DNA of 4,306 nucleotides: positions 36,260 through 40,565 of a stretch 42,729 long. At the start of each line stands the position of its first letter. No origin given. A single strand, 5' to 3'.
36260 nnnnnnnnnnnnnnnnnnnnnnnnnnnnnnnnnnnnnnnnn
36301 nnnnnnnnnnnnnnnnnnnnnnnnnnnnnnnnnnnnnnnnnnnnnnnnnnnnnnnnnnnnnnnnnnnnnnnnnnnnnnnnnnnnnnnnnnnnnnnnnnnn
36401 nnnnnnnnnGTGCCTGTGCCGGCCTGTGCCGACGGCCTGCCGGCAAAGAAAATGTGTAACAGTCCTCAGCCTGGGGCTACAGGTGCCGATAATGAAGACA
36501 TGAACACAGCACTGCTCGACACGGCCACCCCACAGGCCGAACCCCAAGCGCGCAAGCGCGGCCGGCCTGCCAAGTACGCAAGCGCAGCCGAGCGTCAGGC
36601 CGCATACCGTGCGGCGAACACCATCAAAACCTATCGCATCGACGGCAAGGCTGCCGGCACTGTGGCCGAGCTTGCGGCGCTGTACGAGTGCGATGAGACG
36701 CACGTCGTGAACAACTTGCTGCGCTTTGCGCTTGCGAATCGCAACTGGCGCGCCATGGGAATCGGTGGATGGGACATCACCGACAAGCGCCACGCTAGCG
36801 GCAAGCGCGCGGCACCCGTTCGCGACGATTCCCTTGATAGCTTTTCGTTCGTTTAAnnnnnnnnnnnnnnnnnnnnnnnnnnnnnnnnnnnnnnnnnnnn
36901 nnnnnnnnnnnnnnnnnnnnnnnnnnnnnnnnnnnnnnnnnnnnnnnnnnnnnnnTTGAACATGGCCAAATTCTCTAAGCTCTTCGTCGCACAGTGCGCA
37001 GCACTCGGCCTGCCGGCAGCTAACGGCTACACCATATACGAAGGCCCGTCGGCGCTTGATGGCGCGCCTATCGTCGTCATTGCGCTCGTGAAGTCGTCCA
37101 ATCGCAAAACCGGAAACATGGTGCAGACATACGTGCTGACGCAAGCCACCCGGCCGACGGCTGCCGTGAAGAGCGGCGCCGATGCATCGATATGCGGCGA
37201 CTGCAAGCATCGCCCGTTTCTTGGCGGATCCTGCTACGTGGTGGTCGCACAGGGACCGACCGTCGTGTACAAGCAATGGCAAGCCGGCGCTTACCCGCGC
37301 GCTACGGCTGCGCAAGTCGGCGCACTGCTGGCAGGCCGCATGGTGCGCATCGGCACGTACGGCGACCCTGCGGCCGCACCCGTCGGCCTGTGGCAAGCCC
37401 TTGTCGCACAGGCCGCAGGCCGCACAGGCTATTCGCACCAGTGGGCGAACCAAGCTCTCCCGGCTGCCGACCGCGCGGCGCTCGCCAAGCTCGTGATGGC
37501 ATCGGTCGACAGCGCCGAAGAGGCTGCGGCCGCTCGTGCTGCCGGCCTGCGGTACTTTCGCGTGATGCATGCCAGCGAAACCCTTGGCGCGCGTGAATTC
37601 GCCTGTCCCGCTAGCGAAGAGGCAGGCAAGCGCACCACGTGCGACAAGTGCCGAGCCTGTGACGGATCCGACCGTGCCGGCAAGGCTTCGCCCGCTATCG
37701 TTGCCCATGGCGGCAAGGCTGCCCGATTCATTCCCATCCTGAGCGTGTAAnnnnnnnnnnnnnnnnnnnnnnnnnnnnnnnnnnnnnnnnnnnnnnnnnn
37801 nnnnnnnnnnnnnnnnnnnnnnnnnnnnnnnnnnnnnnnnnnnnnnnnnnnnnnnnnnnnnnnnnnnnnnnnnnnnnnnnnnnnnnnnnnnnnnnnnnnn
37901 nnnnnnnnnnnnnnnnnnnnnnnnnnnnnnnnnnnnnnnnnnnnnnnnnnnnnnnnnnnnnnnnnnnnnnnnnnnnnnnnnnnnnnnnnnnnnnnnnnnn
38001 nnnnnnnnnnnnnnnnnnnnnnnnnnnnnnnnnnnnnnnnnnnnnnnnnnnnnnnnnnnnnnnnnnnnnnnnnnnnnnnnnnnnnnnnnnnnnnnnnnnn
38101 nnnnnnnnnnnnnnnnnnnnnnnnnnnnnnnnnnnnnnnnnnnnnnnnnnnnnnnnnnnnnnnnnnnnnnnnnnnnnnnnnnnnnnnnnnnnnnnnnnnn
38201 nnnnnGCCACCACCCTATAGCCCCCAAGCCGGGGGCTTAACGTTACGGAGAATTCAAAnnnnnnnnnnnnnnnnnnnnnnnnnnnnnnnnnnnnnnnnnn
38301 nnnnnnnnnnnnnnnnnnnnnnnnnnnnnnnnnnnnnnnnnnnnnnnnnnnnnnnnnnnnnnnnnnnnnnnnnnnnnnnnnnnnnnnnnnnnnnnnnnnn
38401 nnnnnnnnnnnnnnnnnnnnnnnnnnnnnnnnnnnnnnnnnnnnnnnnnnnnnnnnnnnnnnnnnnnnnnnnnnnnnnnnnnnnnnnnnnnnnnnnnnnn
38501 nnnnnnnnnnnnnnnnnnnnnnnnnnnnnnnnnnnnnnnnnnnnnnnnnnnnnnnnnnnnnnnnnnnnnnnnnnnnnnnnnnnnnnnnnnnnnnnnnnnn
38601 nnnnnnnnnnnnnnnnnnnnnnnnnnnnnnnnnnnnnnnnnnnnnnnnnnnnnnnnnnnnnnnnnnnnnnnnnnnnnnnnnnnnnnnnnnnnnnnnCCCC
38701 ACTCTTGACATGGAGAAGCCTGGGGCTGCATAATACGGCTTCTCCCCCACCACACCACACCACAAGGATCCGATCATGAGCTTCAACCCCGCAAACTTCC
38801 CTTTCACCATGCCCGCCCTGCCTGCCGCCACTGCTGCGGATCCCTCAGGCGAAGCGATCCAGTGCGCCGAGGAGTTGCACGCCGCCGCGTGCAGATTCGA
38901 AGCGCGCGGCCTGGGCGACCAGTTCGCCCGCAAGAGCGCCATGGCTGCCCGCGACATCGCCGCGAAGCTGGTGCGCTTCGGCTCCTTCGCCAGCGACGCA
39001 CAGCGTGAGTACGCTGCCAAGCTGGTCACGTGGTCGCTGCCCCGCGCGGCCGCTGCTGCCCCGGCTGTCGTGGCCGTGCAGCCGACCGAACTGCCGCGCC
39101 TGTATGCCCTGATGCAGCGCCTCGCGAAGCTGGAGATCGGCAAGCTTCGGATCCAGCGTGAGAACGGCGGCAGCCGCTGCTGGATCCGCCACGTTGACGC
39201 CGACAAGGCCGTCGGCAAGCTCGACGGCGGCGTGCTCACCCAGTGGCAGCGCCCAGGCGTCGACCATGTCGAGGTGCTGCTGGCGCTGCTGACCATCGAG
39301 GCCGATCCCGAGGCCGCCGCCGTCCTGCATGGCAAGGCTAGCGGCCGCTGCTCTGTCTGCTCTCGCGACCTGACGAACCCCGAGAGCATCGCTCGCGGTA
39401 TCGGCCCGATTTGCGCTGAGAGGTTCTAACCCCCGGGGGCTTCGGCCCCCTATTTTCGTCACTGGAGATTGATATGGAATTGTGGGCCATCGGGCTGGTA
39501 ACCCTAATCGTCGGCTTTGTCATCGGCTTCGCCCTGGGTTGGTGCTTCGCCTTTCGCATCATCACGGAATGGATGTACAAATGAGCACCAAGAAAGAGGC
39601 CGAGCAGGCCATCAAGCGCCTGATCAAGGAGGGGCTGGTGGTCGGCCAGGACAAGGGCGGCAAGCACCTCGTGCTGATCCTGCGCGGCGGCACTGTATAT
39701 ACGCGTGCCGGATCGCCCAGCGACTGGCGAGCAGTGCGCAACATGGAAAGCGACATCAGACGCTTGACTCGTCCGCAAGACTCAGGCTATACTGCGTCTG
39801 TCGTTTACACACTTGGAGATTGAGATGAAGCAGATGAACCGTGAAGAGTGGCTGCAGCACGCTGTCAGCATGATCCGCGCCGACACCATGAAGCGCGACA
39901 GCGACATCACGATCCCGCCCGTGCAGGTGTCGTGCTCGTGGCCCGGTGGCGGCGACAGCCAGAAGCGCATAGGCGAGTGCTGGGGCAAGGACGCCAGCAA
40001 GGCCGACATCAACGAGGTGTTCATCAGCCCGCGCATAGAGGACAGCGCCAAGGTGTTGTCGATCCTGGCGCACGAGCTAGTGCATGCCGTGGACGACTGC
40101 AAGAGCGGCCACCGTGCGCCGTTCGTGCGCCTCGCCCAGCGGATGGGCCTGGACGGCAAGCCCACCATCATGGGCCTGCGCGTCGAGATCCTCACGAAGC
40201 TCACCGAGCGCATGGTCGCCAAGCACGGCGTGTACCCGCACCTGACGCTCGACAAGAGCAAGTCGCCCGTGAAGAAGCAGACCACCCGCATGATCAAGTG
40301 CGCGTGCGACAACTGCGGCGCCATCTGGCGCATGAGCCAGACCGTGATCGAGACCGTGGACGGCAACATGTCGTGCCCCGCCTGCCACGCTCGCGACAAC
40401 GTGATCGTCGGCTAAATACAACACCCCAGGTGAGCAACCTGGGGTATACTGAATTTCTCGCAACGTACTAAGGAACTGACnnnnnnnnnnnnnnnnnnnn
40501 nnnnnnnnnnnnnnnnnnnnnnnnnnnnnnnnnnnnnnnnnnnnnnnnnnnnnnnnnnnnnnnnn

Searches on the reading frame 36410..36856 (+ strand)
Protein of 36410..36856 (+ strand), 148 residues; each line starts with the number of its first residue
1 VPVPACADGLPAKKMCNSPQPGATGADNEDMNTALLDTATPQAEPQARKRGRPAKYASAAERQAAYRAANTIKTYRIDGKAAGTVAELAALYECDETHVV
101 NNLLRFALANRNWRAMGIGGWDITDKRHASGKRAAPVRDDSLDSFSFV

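Call 8: search_protein_families(library=pfam, proteins=[window:36410-36856:+], max_evalue=0.01)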
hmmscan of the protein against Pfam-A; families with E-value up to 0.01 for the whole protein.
window:36410-36856:+ (148 aa): 1 family
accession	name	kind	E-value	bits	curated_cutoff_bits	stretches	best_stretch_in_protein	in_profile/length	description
PF02178.24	AT_hook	-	0.0034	17.5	17.4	1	48-58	2-12/13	AT hook motif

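Call 9: search_protein_families(library=phrogs, proteins=[window:36410-36856:+], max_evalue=0.01)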
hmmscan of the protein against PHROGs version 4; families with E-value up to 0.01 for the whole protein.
window:36410-36856:+ (148 aa): 3 families
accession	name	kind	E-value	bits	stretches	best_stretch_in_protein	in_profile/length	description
phrog_28252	-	unknown function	1.3e-16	62.3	1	42-120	66-144/152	-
phrog_9651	-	unknown function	0.0016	19.3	1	46-111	17-82/237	-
phrog_10506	-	unknown function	0.0091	17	0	43-70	14-43/205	-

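Call 49: search_protein_families(library=ncbifam, proteins=[window:36410-36856:+], max_evalue=0.01)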
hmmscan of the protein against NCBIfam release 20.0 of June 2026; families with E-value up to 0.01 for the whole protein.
window:36410-36856:+ (148 aa): 0 families

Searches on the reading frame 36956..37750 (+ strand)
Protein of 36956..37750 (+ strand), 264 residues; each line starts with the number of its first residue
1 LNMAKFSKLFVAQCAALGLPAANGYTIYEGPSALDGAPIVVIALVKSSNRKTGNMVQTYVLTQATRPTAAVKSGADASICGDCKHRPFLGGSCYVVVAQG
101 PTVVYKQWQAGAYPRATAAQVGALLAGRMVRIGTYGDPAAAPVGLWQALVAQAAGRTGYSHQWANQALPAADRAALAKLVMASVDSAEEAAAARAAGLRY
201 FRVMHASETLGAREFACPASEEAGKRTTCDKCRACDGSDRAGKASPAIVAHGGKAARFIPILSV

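Call 8: search_protein_families(library=pfam, proteins=[window:36956-37750:+], max_evalue=0.01)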
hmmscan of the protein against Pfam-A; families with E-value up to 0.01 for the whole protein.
window:36956-37750:+ (264 aa): 1 family
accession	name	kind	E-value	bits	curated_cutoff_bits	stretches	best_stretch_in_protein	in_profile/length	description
PF23872.1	DUF7227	-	0.0095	16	27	0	47-257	9-216/223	Domain of unknown function (DUF7227)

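Call 9: search_protein_families(library=phrogs, proteins=[window:36956-37750:+], max_evalue=0.01)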
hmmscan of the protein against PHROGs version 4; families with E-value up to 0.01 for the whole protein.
window:36956-37750:+ (264 aa): 1 family
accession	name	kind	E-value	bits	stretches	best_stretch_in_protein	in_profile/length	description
phrog_2554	-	unknown function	1.3e-67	229.9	1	19-262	281-523/529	-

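Call 49: search_protein_families(library=ncbifam, proteins=[window:36956-37750:+], max_evalue=0.01)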
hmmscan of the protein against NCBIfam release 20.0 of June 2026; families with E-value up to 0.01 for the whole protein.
window:36956-37750:+ (264 aa): 0 families

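Call 60: search_solved_structures(query=window:36956-37750:+, max_evalue=1)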
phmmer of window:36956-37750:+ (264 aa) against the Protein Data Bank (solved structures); distinct sequences matched with E-value up to 1: 0.

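Call 66: search_dna_similar(query=window:36956-37750:+, collection=phages, mode=protein, max_rows=30, max_evalue=0.001)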
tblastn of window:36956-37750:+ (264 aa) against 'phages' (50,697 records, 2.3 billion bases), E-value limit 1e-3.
Records with a match: 152; places in all: 152; records where one place covers at least 80% of the query: 151.
Best place of each record, by identity: <60% 152.
By first word of the organism name: Mycobacterium 65; Klebsiella 29; Gordonia 28; Microcystis 8; Roseobacter 4; Ruegeria 2; Proteus 2; Raoultella 2; Caulobacter 1; Bacteriophage 1; and 10 more.
By host as written in the record: Mycobacterium smegmatis mc2 155 54; Gordonia terrae 3612 24; Klebsiella pneumoniae 12; - 7; Klebsiella pneumoniae K23 7; Microcystis aeruginosa FACHB524 4; Ruegeria pomeroyi DSS-3 3; Mycobacterium smegmatis mc#155 3; and 28 more.
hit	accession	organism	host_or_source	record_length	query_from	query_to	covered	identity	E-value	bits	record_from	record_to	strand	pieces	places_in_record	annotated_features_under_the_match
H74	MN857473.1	Caulobacter phage S2B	Caulobacter vibrioides CB15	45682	23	258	89%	55.4%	2e-63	220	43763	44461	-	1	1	S2B_gp064c: hypothetical protein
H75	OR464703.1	Mycobacterium phage jiawei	Mycolicibacterium smegmatis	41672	27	258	88%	55.1%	4e-65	225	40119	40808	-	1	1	hypothetical protein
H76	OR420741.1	Roseobacter phage CRP-118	Paracoccaceae bacterium strain FZCC0023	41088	9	258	95%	44.9%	3e-53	191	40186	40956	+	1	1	hypothetical protein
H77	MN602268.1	Bacteriophage DSS3_MAL1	-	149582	22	255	89%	47.7%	8e-50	181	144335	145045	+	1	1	hypothetical protein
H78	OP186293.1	Rhodobacter phage RcXuper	Rhodobacter capsulatus YW1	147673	22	258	90%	47.0%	1e-49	180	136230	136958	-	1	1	hypothetical protein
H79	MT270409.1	Phaeobacter phage MD18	Phaeobacter inhibens DSM 17395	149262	18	255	90%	46.6%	6e-49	178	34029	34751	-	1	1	hypothetical protein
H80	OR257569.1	Ruegeria phage RpAliso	Ruegeria pomeroyi DSS-3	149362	22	254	88%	47.5%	6e-52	187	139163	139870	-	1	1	hypothetical protein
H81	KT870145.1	Roseobacter phage DSS3P8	Ruegeria pomeroyi DSS-3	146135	18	258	91%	45.5%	4e-47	173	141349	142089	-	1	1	hypothetical protein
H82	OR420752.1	Roseobacter phage CRP-403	Paracoccaceae bacterium strain FZCC0037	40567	19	258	91%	45.6%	3e-53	191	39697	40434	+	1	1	hypothetical protein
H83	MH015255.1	Ruegeria phage vB_RpoS-V10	Ruegeria pomeroyi DSS-3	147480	18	258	91%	45.1%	7e-47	172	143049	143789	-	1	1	hypothetical protein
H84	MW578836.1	Mycobacterium phage Nanosmite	Mycobacterium smegmatis mc2 155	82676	21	261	91%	43.4%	3e-36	141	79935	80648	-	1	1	169: hypothetical protein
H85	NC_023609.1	Mycobacterium phage RhynO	Mycobacterium smegmatis mc2 155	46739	9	264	97%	39.6%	7e-44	164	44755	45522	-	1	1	74: hypothetical protein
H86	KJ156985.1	Mycobacterium phage RhynO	Mycobacterium smegmatis mc2 155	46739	9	264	97%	39.6%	7e-44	164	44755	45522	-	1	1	74: hypothetical protein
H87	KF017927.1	Mycobacterium phage Odin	Mycobacterium smegmatis mc2 155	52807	27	261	89%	41.2%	7e-41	155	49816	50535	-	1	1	92: hypothetical protein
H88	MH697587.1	Mycobacterium phage IPhane7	Mycobacterium smegmatis mc2 155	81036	14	264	95%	38.3%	2e-32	130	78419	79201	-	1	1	156: hypothetical protein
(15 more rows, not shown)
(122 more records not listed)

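Call 97: get_annotated_region(hit=H74, flank=3000)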
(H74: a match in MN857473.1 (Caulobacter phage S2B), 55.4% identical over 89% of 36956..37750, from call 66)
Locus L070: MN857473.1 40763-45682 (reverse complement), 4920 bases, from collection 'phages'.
description: Caulobacter phage S2B, complete genome.
organism: Caulobacter phage S2B (NCBI taxid 2759120)
taxonomy: Viruses; Duplodnaviria; Heunggongvirae; Uroviricota; Caudoviricetes; Autographiviridae
host: Caulobacter vibrioides CB15; source: creek water; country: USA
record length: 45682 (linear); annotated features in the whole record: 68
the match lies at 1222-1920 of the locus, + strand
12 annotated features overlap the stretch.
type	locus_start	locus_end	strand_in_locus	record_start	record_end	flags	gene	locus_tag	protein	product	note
repeat_region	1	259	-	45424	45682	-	-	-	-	-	right and left terminal repeat sequences and all genes contained within are identical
CDS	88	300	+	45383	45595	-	S2B_gp066c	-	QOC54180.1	hypothetical protein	-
CDS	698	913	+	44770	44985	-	S2B_gp065c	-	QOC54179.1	hypothetical protein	-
CDS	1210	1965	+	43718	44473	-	S2B_gp064c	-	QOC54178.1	hypothetical protein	-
CDS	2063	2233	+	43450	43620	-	S2B_gp063c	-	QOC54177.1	hypothetical protein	-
CDS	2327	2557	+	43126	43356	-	S2B_gp062c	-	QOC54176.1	hypothetical protein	-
CDS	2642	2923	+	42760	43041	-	S2B_gp061c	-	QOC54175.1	hypothetical protein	-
CDS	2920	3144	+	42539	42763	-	S2B_gp060c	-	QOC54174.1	hypothetical protein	-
CDS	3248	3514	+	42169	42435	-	S2B_gp059c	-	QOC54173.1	hypothetical protein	-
CDS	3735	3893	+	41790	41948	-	S2B_gp058c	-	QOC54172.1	hypothetical protein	-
CDS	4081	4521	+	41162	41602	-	S2B_gp057c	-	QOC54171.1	hypothetical protein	-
CDS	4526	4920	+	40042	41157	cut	S2B_gp056c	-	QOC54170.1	integrase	-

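Call 98: get_annotated_region(hit=H76, flank=3000)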
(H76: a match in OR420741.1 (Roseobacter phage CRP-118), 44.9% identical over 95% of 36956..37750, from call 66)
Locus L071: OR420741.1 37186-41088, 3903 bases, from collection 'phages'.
description: Roseobacter phage CRP-118, complete genome.
organism: Roseobacter phage CRP-118 (NCBI taxid 3072843)
taxonomy: Viruses; Duplodnaviria; Heunggongvirae; Uroviricota; Caudoviricetes; Autographiviridae
host: Paracoccaceae bacterium strain FZCC0023; source: marine; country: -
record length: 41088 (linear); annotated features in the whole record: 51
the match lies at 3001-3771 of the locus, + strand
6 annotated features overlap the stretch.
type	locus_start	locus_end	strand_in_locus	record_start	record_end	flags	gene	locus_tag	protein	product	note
CDS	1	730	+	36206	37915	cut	-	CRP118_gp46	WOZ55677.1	DNA maturase B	-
CDS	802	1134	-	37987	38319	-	-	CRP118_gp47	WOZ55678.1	hypothetical protein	-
CDS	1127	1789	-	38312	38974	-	-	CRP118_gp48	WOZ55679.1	thymidylate synthase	-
CDS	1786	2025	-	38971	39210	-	-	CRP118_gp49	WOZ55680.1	glutaredoxin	-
CDS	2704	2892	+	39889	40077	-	-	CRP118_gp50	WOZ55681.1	hypothetical protein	-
CDS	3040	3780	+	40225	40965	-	-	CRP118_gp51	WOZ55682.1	hypothetical protein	-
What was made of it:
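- p264 homologs lie within about 3 kb of physical ends in phages with defined termini (calls 66, 97, 98).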

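Call 105: search_dna_similar(query=window:36956-37750:+, collection=plasmids, mode=protein, max_evalue=0.00001, max_rows=10)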
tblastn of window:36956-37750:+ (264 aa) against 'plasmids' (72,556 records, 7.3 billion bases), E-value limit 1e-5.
Records with a match: 6; places in all: 6; records where one place covers at least 80% of the query: 6.
Best place of each record, by identity: <60% 6.
By first word of the organism name: Tolypothrix 2; Methylobacterium 1; Microchaete 1; Nostoc 1; Brasilonema 1.
By predicted mobility (MOB-suite, as given by PLSDB): non-mobilizable 3; mobilizable 3.
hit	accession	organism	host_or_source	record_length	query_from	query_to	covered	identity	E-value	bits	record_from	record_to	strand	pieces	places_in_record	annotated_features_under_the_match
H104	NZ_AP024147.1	Methylobacterium indicum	-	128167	23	258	89%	38.4%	8e-37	145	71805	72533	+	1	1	hypothetical protein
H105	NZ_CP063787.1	Tolypothrix sp. PCC 7712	Soil sample,soil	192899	8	259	95%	32.4%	2e-32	132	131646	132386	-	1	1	hypothetical protein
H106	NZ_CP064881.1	Tolypothrix sp. PCC 7601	Fresh water sample,Fresh water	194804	8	259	95%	32.4%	2e-32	132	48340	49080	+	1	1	hypothetical protein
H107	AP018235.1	Microchaete diplosiphon NIES-3275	-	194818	8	259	95%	32.4%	2e-32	132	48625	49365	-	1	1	hypothetical protein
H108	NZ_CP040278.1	Nostoc sp. C052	Blasia pusilla,pure culture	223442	22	258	90%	33.2%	2e-30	126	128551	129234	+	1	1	hypothetical protein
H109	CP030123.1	Brasilonema octagenarum UFV-E1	Eucalyptus grandis,mixed culture,leaves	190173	23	237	81%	36.4%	1e-34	139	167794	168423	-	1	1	hypothetical protein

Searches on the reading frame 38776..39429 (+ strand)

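Call 8: search_protein_families(library=pfam, proteins=[window:38776-39429:+], max_evalue=0.01)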
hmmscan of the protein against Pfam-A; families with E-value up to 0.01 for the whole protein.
window:38776-39429:+ (217 aa): 1 family
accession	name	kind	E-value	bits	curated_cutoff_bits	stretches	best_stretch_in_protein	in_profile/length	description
PF19474.4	DUF6011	-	2.4e-14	53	26.6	1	183-217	2-36/37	Family of unknown function (DUF6011)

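Call 9: search_protein_families(library=phrogs, proteins=[window:38776-39429:+], max_evalue=0.01)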
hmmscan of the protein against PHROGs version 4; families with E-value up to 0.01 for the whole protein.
window:38776-39429:+ (217 aa): 6 families
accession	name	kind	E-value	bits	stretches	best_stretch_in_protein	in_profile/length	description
phrog_4046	-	unknown function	2e-18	67.9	1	142-217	227-299/301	-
phrog_636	-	unknown function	2.7e-15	58.3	1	173-216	188-231/254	-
phrog_6032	-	unknown function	1.4e-09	39.1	1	171-216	228-273/296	-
phrog_20259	-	unknown function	1.6e-06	29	1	189-216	109-136/140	-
phrog_12580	-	unknown function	1.8e-05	25.1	1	185-217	224-256/256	-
phrog_25989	-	unknown function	0.00017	22.8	1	191-216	4-29/70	-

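Call 49: search_protein_families(library=ncbifam, proteins=[window:38776-39429:+], max_evalue=0.01)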
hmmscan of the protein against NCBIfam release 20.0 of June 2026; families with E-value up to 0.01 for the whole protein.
window:38776-39429:+ (217 aa): 0 families

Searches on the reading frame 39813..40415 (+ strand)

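Call 24: search_protein_families(library=phrogs, proteins=[window:39813-40415:+], max_evalue=0.001)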
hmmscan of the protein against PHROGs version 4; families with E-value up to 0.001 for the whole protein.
window:39813-40415:+ (200 aa): 1 family
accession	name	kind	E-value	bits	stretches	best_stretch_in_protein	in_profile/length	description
phrog_6361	-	unknown function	2.8e-36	126.1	1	6-192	4-196/203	-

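Call 25: search_protein_families(library=pfam, proteins=[window:39813-40415:+], max_evalue=0.001)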
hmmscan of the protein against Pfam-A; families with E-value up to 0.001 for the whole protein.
window:39813-40415:+ (200 aa): 1 family
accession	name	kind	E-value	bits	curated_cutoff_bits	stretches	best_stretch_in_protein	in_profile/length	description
PF25206.1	DUF7836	-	0.00053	20.2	26.7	0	160-195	5-40/59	Domain of unknown function (DUF7836)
